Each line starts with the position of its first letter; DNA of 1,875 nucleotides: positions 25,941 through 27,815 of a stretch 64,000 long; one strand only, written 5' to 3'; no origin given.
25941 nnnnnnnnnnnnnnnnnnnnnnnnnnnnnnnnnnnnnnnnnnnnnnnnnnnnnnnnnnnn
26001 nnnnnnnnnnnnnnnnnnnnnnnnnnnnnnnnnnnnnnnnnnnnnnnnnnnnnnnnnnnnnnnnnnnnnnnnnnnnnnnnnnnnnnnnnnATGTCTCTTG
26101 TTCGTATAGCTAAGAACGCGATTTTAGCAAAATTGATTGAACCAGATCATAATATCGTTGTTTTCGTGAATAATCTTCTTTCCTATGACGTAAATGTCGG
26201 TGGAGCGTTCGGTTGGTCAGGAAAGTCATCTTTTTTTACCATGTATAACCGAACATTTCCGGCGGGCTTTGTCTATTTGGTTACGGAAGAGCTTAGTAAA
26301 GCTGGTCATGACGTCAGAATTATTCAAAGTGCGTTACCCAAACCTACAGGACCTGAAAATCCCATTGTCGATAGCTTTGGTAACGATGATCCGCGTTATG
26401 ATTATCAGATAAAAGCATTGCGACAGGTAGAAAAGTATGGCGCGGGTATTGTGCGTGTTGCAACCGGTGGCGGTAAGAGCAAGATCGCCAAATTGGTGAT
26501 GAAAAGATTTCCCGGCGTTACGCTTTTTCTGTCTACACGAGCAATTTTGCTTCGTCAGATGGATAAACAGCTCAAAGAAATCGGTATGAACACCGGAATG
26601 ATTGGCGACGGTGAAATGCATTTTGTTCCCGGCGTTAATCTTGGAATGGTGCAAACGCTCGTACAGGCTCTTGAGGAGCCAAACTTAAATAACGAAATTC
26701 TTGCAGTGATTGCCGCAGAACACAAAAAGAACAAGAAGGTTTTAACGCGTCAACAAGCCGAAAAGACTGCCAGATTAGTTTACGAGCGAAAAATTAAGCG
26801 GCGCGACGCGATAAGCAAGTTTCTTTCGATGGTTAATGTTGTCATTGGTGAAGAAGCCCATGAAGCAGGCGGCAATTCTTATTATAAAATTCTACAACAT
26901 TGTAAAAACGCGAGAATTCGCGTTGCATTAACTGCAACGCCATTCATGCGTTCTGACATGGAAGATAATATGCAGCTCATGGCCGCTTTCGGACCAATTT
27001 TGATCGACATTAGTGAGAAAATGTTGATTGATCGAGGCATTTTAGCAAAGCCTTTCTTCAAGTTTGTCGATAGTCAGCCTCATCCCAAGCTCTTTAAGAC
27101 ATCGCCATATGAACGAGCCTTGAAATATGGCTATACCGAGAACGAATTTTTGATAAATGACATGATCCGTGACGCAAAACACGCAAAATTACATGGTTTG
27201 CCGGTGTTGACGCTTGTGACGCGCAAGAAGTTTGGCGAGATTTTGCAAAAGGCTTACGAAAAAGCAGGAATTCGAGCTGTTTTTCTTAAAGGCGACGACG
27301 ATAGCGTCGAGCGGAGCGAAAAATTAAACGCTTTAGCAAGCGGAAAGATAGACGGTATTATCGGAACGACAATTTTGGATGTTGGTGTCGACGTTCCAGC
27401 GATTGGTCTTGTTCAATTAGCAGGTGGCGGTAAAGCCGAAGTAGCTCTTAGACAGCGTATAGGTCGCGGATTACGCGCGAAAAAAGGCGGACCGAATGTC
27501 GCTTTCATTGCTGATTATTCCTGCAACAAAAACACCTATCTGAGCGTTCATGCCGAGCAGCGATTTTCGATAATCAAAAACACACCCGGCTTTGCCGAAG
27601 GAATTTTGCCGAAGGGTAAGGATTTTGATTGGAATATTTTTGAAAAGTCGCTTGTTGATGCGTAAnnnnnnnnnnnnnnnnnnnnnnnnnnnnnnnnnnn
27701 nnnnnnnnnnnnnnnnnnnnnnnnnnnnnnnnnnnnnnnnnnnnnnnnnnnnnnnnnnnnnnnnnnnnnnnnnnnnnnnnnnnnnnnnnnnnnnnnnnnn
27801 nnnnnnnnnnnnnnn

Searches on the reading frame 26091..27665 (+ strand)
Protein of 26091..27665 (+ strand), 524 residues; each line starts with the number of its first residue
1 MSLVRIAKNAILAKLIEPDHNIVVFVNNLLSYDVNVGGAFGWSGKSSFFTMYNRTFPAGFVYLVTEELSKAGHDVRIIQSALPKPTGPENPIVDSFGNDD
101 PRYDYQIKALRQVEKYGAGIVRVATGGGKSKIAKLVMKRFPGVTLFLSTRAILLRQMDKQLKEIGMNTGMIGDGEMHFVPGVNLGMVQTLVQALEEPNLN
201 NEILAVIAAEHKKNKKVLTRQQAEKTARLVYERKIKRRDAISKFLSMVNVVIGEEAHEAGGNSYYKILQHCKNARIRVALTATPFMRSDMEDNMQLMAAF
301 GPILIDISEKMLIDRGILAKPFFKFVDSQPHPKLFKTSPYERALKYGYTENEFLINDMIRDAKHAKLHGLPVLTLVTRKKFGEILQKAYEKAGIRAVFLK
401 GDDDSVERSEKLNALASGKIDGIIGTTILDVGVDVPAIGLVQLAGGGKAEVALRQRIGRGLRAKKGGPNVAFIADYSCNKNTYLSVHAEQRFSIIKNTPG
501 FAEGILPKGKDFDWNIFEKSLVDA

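Call 11: search_protein_families(library=pfam, proteins=[window:26091-27665:+], max_evalue=0.01)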
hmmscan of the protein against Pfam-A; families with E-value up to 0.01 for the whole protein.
window:26091-27665:+ (524 aa): 4 families
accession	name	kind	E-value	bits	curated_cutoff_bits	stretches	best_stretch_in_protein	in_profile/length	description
PF04851.21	ResIII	-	3.4e-13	50.3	22.5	1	103-285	5-163/164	Type III restriction enzyme, res subunit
PF00271.37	Helicase_C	-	7.8e-10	39.4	23.5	1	371-463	17-109/110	Helicase conserved C-terminal domain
PF00270.35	DEAD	-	1.4e-05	25.3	26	1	104-285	2-161/167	DEAD/DEAH box helicase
PF16203.11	ERCC3_RAD25_C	-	0.0092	15.7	27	0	394-468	80-156/248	ERCC3/RAD25/XPB C-terminal helicase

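Call 12: search_protein_families(library=phrogs, proteins=[window:26091-27665:+], max_evalue=0.01)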
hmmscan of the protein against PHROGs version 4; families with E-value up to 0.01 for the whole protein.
window:26091-27665:+ (524 aa): 5 families
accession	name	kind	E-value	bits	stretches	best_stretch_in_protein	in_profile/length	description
phrog_16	-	DNA, RNA and nucleotide metabolism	3.5e-73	248.3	1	98-488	269-610/986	DNA helicase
phrog_9690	-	DNA, RNA and nucleotide metabolism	1.1e-36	127.4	1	223-494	18-291/306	DNA helicase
phrog_27849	-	unknown function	1.4e-06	27.7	1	356-464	433-546/664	-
phrog_16259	-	DNA, RNA and nucleotide metabolism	9.4e-05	22.8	1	4-189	4-213/330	DNA helicase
phrog_14619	-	DNA, RNA and nucleotide metabolism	0.0021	18.6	1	104-257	122-286/314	DNA helicase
